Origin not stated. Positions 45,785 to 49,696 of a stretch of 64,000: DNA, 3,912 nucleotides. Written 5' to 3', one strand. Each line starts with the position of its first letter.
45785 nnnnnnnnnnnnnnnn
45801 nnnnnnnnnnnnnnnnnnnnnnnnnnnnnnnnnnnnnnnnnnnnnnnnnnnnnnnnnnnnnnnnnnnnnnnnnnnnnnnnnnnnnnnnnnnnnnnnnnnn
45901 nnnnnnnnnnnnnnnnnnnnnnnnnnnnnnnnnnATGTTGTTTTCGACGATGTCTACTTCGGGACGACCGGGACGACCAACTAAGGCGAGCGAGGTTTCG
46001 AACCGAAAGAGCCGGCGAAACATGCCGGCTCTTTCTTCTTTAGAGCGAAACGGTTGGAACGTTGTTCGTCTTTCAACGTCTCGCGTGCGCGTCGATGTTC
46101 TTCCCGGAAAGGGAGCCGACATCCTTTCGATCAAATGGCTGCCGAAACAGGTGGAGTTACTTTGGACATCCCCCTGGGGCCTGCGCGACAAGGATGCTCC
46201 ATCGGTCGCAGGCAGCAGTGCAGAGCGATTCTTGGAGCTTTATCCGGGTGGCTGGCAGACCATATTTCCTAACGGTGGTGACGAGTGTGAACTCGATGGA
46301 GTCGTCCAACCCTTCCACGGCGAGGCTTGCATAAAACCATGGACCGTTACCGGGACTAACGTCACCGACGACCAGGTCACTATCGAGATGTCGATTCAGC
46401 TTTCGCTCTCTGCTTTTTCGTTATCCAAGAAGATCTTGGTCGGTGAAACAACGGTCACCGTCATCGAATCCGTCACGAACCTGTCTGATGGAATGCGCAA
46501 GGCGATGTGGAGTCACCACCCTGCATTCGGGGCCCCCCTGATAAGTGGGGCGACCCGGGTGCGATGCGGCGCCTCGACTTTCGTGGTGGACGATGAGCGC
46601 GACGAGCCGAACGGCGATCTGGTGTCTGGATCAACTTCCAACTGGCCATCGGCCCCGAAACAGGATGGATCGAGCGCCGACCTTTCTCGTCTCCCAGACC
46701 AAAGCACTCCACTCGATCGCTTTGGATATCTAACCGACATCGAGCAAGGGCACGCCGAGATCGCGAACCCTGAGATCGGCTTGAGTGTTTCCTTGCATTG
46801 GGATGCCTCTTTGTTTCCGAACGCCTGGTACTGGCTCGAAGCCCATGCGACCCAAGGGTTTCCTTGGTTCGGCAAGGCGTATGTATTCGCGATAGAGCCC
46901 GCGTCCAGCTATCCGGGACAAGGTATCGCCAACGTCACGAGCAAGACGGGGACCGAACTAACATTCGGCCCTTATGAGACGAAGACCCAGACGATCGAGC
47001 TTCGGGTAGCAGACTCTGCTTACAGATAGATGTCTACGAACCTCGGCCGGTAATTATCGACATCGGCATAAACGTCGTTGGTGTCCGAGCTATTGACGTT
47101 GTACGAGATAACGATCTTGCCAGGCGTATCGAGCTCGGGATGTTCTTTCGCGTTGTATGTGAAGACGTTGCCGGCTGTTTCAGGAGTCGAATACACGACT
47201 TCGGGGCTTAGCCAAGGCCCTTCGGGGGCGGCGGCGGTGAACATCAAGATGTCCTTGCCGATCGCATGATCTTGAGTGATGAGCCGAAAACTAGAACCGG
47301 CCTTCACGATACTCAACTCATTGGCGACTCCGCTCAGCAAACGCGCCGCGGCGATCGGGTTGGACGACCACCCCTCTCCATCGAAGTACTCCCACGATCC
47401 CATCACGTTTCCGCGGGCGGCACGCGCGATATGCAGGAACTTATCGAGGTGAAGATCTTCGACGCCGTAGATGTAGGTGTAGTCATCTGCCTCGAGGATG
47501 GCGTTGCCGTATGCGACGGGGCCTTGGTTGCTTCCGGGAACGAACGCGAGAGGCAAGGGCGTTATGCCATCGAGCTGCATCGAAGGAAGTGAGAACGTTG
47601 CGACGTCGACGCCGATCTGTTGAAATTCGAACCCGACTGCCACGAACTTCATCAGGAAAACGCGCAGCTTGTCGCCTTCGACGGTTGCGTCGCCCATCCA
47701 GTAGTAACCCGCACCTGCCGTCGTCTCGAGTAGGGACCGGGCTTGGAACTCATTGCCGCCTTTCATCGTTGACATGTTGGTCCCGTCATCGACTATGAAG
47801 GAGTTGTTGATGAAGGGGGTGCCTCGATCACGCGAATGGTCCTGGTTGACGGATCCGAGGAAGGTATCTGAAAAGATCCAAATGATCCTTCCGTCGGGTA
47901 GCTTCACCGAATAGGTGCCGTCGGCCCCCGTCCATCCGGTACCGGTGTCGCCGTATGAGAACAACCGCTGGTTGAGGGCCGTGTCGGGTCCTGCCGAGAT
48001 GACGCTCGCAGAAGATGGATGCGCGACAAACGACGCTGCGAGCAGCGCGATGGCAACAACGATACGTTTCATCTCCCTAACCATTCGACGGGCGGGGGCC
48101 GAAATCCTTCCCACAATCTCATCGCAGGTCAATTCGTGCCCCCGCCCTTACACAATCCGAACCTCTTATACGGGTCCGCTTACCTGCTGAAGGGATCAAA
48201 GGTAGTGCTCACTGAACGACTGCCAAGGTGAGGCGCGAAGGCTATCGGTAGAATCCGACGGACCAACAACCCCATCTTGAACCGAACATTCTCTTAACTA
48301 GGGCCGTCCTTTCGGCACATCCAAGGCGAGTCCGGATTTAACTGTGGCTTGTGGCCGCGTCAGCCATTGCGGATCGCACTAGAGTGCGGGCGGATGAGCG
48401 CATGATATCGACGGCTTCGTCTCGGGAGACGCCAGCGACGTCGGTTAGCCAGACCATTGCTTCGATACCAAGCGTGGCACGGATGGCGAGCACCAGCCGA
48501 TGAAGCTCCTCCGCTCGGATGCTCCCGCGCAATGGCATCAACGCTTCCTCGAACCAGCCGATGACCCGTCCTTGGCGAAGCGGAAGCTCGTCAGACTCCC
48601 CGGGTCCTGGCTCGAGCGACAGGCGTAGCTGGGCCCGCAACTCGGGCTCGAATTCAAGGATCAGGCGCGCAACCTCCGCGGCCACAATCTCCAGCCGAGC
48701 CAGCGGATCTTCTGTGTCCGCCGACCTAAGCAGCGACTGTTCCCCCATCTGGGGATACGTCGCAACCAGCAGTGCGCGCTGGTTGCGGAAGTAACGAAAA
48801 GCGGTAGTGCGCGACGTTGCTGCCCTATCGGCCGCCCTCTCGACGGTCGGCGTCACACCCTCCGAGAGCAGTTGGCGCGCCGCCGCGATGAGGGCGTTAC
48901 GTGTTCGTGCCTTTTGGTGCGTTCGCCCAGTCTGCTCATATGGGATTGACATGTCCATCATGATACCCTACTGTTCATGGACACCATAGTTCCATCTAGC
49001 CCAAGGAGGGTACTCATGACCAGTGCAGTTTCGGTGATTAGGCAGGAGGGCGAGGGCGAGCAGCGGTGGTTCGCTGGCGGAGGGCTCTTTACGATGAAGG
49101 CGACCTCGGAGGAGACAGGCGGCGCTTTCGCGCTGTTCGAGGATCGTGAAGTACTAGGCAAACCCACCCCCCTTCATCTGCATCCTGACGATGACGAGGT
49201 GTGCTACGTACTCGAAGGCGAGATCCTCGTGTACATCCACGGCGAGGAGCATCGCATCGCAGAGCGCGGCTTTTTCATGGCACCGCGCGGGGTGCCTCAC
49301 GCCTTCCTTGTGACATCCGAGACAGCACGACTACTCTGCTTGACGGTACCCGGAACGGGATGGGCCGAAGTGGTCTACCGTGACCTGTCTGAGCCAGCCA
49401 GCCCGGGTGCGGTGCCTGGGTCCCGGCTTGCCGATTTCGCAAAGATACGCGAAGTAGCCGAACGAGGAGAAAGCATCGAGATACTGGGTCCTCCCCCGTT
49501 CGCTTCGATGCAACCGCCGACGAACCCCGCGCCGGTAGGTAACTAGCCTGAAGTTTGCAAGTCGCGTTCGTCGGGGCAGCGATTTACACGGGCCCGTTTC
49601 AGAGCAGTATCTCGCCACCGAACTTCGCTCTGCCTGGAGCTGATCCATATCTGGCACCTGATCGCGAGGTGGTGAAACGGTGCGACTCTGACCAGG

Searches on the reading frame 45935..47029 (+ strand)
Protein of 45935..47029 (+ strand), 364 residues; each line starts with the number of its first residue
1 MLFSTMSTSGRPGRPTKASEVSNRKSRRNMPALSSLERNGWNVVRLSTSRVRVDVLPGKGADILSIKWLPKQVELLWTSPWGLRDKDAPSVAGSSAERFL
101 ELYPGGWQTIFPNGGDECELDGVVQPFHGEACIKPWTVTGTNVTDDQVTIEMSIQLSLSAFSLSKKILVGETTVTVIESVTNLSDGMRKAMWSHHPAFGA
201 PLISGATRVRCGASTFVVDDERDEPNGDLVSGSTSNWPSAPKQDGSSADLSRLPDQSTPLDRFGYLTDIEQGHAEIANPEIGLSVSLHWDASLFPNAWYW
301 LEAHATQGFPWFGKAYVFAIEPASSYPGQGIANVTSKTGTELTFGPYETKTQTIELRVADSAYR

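Call 17: search_protein_families(library=pfam, proteins=[window:45935-47029:+])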
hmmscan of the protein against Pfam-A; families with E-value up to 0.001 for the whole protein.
window:45935-47029:+ (364 aa): 1 family
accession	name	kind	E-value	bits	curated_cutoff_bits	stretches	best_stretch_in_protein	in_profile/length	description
PF14486.12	DUF4432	-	6.2e-19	68.3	32.5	1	39-358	2-304/304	Domain of unknown function (DUF4432)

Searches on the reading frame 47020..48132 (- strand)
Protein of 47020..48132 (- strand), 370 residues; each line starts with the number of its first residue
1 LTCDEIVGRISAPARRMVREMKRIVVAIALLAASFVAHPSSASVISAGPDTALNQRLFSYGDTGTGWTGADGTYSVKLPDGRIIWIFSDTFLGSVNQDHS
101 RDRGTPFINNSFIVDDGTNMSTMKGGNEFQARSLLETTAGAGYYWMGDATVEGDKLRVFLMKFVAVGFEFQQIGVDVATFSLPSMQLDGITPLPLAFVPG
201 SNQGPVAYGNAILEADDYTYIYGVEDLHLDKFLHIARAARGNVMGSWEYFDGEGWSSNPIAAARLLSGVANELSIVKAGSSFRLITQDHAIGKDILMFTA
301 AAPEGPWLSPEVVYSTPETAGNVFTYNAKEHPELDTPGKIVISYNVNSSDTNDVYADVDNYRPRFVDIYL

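Call 17: search_protein_families(library=pfam, proteins=[window:47020-48132:-])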
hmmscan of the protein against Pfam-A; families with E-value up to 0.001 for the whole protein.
window:47020-48132:- (370 aa): 2 families
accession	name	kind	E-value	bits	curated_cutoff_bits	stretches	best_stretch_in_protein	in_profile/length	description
PF16396.11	DUF5005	-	9e-16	58.1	29.6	2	204-369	250-434/443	Domain of unknown function (DUF5005)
PF13810.12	DUF4185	-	2.6e-12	47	39.5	1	210-321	165-278/309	Domain of unknown function (DUF4185)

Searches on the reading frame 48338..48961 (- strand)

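Call 17: search_protein_families(library=pfam, proteins=[window:48338-48961:-])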
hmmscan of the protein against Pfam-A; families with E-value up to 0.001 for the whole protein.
window:48338-48961:- (207 aa): 1 family
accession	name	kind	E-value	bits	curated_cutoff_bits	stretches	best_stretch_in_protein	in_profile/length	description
PF00440.29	TetR_N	-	2.3e-05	24.5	24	1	24-67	1-46/47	Bacterial regulatory proteins, tetR family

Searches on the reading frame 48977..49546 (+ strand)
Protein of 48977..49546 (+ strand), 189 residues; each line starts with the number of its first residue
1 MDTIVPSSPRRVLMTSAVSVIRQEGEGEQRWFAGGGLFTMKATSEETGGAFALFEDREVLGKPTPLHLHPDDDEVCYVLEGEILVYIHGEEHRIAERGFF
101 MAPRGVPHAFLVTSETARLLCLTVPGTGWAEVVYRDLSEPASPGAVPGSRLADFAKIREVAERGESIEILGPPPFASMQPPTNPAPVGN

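Call 82: search_protein_families(library=ncbifam, proteins=[window:48977-49546:+], max_evalue=0.001)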
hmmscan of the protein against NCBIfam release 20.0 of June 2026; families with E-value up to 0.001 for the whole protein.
window:48977-49546:+ (189 aa): 2 families
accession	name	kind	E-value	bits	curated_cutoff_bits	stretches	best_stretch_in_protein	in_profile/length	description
TIGR02297.1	HpaA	equivalog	1.8e-05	24.1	274.65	1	60-125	32-96/287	4-hydroxyphenylacetate catabolism regulatory protein HpaA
NF007408.0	PRK09943.1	equivalog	0.0007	19.2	211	0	61-120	117-177/185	HTH-type transcriptional regulator PuuR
